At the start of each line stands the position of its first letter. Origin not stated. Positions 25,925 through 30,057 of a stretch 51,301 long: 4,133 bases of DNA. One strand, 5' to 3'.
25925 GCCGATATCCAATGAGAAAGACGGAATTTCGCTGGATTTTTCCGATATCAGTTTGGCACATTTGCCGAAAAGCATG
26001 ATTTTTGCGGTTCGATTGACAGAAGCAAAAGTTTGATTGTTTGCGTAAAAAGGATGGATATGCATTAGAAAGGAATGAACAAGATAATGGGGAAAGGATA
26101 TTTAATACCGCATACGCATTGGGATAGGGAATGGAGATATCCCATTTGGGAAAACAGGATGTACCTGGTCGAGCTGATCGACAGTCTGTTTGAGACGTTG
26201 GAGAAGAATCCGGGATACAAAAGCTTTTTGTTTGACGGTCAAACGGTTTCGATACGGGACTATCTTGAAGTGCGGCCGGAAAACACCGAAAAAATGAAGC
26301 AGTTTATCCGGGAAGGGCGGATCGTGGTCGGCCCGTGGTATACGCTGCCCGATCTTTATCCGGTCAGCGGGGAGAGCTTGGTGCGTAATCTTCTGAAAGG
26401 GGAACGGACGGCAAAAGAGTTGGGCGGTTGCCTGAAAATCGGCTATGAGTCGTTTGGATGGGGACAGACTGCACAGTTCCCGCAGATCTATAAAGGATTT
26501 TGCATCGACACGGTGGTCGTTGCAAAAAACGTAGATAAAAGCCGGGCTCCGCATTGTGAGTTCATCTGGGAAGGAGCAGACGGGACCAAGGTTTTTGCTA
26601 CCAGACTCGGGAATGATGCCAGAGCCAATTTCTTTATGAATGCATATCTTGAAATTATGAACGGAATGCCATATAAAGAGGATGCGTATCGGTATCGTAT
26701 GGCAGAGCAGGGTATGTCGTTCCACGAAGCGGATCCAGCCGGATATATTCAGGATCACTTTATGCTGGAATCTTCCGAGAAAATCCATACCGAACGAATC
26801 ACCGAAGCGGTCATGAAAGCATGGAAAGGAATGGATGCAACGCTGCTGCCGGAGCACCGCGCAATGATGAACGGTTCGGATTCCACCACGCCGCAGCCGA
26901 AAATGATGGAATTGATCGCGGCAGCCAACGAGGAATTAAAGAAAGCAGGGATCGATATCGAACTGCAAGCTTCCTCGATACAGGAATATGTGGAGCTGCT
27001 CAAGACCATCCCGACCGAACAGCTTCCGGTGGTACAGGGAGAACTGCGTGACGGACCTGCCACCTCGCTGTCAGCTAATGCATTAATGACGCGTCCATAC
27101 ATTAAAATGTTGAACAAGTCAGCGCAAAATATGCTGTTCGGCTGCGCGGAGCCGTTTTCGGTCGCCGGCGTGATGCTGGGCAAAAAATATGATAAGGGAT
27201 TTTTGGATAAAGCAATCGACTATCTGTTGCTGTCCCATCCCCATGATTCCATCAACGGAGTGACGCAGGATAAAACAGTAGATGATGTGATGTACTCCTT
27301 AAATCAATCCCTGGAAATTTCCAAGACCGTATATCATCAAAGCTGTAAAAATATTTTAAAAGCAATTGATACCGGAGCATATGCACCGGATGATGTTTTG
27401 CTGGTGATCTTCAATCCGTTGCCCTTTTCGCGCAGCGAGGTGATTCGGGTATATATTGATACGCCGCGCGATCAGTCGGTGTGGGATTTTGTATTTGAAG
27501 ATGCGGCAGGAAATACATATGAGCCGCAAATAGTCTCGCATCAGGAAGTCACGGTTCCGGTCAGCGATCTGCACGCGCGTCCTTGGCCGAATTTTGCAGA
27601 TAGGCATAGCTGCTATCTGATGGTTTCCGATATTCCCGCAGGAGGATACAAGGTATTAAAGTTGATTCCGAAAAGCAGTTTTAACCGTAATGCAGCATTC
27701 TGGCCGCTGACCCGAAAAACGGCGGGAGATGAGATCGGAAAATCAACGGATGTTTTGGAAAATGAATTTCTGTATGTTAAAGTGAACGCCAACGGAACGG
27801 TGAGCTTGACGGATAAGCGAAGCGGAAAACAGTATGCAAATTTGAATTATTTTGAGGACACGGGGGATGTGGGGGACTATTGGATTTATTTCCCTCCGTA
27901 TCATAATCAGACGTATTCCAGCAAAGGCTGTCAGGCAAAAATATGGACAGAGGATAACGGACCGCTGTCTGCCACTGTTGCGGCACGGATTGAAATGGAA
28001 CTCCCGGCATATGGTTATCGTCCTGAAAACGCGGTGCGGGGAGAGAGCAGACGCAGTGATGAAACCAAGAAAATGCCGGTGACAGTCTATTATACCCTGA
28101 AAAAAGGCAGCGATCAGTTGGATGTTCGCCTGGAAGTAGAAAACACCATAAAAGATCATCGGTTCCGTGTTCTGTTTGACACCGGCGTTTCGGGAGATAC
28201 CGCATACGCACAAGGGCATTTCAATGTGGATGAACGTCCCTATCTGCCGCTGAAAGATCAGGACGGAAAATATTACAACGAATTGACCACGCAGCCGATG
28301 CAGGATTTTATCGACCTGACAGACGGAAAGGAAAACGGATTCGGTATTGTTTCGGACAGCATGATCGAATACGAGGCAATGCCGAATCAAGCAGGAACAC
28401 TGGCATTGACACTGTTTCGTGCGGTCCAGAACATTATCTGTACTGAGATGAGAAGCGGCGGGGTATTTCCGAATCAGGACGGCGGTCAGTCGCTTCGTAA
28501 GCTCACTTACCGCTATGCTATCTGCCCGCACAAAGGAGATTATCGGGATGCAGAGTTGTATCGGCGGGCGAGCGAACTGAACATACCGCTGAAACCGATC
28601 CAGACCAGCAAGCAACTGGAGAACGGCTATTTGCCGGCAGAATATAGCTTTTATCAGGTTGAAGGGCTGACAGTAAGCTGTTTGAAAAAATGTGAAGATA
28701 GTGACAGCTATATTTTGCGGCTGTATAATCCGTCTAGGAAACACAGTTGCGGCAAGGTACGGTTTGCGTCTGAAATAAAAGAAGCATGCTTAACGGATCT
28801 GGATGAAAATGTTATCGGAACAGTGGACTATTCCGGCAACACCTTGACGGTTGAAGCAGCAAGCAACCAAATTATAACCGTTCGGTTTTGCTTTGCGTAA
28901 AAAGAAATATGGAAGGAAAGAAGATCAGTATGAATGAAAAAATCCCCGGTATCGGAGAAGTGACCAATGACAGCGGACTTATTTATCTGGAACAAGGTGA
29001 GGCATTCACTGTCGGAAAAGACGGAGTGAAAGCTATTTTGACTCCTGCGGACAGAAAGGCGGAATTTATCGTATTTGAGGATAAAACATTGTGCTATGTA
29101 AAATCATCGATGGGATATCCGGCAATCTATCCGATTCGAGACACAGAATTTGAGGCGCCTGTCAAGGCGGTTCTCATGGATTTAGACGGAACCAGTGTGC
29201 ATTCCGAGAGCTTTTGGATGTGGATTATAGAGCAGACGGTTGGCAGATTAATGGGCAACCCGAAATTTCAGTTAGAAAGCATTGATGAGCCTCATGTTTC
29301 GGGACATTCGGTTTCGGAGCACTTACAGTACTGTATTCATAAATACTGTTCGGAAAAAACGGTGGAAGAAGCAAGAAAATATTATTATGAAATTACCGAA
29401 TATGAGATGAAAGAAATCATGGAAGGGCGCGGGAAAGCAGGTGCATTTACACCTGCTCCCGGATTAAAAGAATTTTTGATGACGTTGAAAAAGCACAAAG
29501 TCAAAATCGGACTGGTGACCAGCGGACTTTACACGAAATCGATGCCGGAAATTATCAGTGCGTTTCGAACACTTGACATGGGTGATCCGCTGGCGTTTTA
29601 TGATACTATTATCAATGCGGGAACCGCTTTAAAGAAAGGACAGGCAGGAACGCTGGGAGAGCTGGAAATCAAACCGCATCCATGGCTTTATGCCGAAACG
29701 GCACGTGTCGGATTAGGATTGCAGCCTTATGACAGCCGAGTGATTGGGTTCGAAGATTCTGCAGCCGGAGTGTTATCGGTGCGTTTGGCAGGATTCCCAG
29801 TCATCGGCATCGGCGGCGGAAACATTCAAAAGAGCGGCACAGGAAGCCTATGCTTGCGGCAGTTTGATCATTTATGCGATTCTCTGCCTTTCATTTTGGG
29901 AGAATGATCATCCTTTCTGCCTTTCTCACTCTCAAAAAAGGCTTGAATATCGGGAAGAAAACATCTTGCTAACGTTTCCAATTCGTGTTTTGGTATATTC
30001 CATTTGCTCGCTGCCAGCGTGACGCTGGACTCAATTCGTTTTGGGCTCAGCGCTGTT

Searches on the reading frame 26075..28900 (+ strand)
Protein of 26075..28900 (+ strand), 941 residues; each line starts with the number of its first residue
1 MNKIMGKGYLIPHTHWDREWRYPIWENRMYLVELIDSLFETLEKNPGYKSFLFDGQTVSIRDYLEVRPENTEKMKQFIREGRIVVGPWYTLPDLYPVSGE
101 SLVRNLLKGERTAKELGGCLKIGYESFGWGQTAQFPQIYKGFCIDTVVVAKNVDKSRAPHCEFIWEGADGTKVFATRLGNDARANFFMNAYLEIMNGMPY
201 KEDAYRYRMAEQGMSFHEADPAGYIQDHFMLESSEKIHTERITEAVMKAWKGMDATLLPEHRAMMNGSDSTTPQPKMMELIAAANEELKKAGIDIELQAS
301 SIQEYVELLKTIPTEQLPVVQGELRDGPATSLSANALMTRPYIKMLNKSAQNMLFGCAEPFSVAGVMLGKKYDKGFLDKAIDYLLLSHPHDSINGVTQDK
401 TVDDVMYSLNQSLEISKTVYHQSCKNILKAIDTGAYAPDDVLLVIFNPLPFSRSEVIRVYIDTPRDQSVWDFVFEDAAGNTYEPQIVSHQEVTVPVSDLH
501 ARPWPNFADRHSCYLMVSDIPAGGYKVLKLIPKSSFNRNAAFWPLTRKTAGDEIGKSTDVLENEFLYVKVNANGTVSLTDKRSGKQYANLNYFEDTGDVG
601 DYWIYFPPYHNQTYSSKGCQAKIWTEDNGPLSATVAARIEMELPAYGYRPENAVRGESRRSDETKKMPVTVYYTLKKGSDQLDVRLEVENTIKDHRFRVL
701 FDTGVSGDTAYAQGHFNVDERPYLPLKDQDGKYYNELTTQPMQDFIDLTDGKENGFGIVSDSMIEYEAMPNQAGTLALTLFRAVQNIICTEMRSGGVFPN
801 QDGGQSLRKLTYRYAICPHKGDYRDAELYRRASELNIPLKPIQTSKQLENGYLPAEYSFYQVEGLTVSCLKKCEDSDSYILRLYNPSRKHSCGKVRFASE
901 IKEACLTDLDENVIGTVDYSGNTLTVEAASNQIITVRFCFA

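Call 9: search_protein_families(library=pfam, proteins=[window:26075-28900:+], max_evalue=0.001)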
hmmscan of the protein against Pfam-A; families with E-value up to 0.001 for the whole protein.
window:26075-28900:+ (941 aa): 4 families
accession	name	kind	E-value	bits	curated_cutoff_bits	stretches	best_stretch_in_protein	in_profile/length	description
PF01074.27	Glyco_hydro_38N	-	4.8e-30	105.3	25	1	9-315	3-261/270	Glycosyl hydrolases family 38 N-terminal domain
PF07748.19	Glyco_hydro_38C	-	1.6e-19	71.4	25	1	561-784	1-200/206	Glycosyl hydrolases family 38 C-terminal domain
PF17677.7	Glyco_hydro38C2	-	7.1e-11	42.5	22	1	865-936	2-72/72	Glycosyl hydrolases family 38 C-terminal beta sandwich domain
PF09261.16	Alpha-mann_mid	-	2.2e-06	28.1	31.1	1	339-427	9-96/96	Alpha mannosidase middle domain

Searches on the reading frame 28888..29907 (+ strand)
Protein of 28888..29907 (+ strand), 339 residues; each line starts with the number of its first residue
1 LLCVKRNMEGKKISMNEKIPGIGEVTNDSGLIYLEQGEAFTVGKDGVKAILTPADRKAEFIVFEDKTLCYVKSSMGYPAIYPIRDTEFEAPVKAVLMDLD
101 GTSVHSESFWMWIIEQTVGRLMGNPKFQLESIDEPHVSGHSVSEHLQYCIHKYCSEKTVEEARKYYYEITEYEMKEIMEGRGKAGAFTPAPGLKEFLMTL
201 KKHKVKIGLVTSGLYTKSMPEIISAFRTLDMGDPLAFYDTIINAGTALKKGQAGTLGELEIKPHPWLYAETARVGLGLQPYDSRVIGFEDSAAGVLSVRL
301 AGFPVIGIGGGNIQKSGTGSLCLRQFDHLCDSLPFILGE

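Call 9: search_protein_families(library=pfam, proteins=[window:28888-29907:+], max_evalue=0.001)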
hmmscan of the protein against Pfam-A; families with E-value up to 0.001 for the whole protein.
window:28888-29907:+ (339 aa): 2 families
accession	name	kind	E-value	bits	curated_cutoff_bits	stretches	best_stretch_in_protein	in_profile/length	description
PF13419.12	HAD_2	-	9.3e-10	39.3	23.8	1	95-219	1-110/178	Haloacid dehalogenase-like hydrolase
PF00702.32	Hydrolase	-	5e-07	30.7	26.4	1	92-302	1-191/191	haloacid dehalogenase-like hydrolase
